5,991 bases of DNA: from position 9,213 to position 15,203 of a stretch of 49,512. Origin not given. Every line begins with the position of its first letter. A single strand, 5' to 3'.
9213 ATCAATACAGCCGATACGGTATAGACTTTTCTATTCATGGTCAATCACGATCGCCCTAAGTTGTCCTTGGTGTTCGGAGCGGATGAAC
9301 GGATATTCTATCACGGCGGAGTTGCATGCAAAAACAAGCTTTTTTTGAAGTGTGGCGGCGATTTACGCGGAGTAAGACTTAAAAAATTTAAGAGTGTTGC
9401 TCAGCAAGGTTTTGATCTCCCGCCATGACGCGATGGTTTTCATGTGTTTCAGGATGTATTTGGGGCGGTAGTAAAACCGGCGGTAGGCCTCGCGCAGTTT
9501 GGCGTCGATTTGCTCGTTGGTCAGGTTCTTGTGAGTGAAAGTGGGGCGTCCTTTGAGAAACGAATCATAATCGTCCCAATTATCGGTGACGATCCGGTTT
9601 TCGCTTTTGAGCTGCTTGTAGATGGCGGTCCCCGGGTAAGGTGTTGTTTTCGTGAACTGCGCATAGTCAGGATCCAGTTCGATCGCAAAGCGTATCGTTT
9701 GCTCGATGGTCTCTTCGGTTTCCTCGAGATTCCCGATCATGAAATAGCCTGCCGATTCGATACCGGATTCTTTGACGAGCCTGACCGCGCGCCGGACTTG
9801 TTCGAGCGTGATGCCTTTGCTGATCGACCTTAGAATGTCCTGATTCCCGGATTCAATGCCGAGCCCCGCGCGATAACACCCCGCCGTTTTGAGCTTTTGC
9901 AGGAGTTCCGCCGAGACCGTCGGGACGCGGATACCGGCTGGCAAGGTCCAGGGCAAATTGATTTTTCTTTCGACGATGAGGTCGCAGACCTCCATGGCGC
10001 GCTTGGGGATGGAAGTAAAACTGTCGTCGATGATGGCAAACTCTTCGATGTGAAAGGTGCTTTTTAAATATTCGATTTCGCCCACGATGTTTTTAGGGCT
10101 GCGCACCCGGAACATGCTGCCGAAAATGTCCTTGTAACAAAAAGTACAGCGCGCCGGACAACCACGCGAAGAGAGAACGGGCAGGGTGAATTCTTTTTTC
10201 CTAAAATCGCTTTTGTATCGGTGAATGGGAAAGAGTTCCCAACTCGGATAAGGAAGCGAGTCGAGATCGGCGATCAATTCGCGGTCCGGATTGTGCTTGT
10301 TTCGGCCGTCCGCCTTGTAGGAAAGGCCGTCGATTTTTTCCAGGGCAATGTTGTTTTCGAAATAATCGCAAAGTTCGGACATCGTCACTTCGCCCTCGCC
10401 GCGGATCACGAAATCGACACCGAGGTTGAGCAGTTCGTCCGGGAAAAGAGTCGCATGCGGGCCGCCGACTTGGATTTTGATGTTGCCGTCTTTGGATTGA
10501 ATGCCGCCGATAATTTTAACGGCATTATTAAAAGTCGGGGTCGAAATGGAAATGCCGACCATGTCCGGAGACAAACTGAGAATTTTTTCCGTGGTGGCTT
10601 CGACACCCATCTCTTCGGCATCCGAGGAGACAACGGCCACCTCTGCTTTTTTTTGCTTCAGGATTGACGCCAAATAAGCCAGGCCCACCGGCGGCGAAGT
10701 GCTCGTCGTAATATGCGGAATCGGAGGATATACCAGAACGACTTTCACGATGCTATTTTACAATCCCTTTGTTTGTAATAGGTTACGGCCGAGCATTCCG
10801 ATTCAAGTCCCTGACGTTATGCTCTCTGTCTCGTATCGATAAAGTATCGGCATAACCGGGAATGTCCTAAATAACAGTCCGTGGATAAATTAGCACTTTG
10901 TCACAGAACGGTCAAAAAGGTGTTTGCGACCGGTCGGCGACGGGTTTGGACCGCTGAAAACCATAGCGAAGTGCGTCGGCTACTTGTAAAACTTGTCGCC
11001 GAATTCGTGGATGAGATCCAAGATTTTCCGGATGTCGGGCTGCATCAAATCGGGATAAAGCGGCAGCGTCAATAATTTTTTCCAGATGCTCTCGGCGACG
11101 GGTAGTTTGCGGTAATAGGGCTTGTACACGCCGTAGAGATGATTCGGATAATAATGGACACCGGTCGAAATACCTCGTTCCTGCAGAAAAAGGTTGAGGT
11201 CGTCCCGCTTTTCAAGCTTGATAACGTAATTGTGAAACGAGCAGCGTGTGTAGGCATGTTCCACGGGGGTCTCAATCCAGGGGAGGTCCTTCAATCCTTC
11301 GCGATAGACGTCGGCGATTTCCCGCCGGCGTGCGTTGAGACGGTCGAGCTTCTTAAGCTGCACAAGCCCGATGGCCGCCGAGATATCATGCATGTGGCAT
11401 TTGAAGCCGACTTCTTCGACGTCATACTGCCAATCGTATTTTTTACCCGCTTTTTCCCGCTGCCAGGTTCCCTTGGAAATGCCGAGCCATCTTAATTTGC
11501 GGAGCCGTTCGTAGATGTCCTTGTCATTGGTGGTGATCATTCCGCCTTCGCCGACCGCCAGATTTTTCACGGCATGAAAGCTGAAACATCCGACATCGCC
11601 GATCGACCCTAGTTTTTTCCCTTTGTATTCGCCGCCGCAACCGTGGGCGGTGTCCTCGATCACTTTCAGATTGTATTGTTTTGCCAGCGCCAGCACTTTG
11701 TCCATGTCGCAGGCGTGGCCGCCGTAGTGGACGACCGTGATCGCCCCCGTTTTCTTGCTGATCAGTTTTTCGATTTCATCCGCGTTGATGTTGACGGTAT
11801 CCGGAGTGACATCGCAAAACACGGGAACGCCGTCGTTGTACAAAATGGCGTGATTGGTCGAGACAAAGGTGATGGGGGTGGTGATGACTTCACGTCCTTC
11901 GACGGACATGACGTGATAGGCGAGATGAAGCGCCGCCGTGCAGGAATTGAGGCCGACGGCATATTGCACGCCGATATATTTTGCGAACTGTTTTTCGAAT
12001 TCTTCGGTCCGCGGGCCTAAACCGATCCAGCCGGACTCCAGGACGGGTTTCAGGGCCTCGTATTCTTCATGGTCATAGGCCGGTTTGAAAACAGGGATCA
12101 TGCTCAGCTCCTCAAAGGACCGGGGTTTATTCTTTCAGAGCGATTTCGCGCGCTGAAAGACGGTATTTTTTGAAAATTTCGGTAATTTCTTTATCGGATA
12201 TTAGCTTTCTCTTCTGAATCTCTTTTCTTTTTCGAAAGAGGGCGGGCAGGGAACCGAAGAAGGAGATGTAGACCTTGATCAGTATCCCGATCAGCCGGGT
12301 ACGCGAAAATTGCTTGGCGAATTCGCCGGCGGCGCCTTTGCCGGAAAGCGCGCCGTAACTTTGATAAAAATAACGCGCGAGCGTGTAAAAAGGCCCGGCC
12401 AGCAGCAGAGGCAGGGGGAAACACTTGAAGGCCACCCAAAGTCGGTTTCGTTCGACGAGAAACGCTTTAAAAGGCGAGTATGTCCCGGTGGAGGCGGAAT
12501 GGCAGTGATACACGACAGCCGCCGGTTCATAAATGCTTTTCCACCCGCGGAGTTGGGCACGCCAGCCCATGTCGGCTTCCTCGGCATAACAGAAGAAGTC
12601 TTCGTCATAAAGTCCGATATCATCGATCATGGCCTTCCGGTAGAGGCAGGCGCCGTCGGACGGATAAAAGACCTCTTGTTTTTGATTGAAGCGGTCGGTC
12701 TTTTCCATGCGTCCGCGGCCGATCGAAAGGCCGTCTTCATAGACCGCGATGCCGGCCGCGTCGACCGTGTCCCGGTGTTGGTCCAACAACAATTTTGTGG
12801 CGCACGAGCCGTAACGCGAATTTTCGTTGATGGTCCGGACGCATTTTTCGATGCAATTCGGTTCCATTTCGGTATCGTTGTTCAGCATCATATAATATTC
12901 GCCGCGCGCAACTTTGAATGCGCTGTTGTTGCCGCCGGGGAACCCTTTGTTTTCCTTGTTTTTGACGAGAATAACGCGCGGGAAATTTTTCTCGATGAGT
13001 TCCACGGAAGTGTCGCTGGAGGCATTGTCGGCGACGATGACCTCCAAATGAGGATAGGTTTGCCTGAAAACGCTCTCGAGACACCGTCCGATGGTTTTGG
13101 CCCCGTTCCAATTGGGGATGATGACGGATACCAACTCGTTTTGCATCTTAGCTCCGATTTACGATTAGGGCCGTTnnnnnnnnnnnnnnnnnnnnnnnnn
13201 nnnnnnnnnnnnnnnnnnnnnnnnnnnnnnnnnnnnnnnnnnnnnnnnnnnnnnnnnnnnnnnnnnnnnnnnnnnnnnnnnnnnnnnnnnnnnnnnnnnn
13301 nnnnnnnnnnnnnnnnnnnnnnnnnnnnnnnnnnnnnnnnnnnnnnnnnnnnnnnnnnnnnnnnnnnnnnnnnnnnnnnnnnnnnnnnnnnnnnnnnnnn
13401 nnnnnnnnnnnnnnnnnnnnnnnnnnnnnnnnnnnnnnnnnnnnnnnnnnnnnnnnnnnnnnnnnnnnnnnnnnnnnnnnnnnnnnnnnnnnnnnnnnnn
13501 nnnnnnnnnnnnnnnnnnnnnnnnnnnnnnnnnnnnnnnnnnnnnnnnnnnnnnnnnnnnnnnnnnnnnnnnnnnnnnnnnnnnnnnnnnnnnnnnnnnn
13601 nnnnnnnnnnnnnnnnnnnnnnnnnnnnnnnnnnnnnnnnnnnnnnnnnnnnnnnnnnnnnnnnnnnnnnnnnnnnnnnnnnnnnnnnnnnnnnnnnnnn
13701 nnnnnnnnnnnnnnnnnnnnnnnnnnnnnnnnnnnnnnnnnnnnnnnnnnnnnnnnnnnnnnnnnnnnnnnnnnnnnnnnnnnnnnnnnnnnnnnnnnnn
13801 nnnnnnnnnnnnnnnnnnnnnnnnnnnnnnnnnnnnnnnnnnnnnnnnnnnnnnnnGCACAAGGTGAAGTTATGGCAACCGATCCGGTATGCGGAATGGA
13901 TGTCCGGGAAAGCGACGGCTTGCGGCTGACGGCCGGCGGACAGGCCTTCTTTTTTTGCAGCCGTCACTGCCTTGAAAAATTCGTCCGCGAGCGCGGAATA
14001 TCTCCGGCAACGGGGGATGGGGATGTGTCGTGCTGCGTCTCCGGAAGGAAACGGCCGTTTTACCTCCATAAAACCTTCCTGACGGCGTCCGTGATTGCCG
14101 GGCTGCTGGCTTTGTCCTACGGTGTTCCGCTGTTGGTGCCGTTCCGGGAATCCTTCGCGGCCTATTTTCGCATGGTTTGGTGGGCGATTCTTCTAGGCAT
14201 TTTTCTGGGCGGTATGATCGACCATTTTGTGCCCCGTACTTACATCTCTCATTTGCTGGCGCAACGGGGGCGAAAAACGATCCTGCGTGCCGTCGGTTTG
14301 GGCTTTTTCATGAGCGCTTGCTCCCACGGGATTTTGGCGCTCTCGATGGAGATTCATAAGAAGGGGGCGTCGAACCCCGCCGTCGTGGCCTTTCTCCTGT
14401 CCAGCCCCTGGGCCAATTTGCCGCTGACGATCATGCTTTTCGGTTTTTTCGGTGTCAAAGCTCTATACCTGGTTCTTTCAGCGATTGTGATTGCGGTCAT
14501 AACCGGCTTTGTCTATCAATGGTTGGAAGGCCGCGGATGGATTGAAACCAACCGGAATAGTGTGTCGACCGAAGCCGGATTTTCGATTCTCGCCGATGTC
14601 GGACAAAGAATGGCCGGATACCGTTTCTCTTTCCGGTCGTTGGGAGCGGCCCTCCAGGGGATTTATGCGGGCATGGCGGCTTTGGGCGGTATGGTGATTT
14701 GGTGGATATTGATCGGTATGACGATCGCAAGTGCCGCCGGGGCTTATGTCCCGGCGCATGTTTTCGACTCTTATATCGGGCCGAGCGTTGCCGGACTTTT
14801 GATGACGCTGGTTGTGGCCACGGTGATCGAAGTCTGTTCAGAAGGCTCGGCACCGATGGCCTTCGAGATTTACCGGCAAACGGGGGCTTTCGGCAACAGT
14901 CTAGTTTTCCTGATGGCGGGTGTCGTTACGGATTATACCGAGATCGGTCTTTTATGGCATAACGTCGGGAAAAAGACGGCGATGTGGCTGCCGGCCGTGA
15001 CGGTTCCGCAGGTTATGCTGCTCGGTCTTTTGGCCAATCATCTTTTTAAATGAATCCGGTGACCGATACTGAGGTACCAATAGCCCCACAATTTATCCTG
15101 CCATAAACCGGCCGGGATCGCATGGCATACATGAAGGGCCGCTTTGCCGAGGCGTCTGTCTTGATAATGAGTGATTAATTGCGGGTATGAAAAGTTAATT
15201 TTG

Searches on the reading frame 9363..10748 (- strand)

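Call 26: search_protein_families(library=ncbifam, proteins=[window:9363-10748:-], max_evalue=0.00001)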
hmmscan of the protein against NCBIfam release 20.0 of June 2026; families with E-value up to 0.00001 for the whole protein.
window:9363-10748:- (461 aa): 24 families
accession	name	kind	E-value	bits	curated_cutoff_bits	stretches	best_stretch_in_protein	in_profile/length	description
TIGR03471.1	HpnJ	equivalog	6.7e-73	246.2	577.6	1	20-457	34-465/472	hopanoid biosynthesis associated radical SAM protein HpnJ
TIGR02026.1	BchE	equivalog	1.1e-63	215.8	481.35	1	6-440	5-443/497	magnesium-protoporphyrin IX monomethyl ester anaerobic oxidative cyclase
NF050148.1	rSAM_ApyD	equivalog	2.9e-48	164.7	750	1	50-432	64-436/645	RiPP biosynthesis radical SAM protein ApyD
NF038361.1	rSAM_Sden_1168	equivalog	3.9e-46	157.8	575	1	3-386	65-479/560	Sden_1168 family B12-binding radical SAM P-methyltransferase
TIGR04072.2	rSAM_ladder_B12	equivalog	4.8e-40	137.5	360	1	20-423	18-409/443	lipid biosynthesis B12-binding/radical SAM protein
TIGR04479.1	bcpD_PhpK_rSAM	subfamily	4e-36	124.4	600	1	21-367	73-418/504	PhpK family radical SAM P-methyltransferase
TIGR04014.1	B12_SAM_MJ_0865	equivalog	3.4e-30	105.2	360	1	86-380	65-358/434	methyl-coenzyme M reductase glutamine C-methyltransferase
TIGR04013.1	B12_SAM_MJ_1487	hypoth_equivalog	5.7e-30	104.4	251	1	37-376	17-353/382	TIGR04013 family B12-binding domain/radical SAM domain-containing protein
TIGR04367.1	HpnR_B12_rSAM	equivalog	3.5e-27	95.1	650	1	19-379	21-372/490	hopanoid C-3 methylase HpnR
TIGR04385.1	B12_rSAM_cofa1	equivalog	9.6e-27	94.3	450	1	18-355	18-361/438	B12 lower ligand biosynthesis radical SAM protein BzaD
TIGR03975.1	rSAM_ocin_1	subfamily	1.7e-26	92.9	281.85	1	35-352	104-424/606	RiPP maturation radical SAM C-methyltransferase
TIGR04295.1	B12_rSAM_oligo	hypoth_equivalog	4.8e-23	81.5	400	1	20-325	25-328/422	TIGR04295 family B12-binding domain-containing radical SAM protein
NF033070.1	rSAM_AprD4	equivalog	3.3e-19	69.1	500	1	154-396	162-405/456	AprD4 family radical SAM diol-dehydratase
TIGR04190.1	B12_SAM_Ta0216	equivalog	9e-18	64.1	500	1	11-363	28-399/554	TIGR04190 family B12-binding domain/radical SAM domain protein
NF033712.0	B12_rSAM_KedN5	subfamily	1.9e-17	62.8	700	1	17-259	14-266/624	KedN5 family methylcobalamin-dependent radical SAM C-methyltransferase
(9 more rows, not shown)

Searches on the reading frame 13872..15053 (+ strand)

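Call 26: search_protein_families(library=ncbifam, proteins=[window:13872-15053:+], max_evalue=0.00001)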
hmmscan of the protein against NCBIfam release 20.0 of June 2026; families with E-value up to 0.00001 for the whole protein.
window:13872-15053:+ (393 aa): 2 families
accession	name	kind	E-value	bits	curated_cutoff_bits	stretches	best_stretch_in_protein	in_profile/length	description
NF033936.1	CuZnOut_SO0444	equivalog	2.1e-30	106.1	300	1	106-392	12-313/351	SO_0444 family Cu/Zn efflux transporter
NF040736.1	efflux_SaoE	equivalog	8.8e-22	77.8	325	1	104-391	21-297/352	efflux transporter SaoE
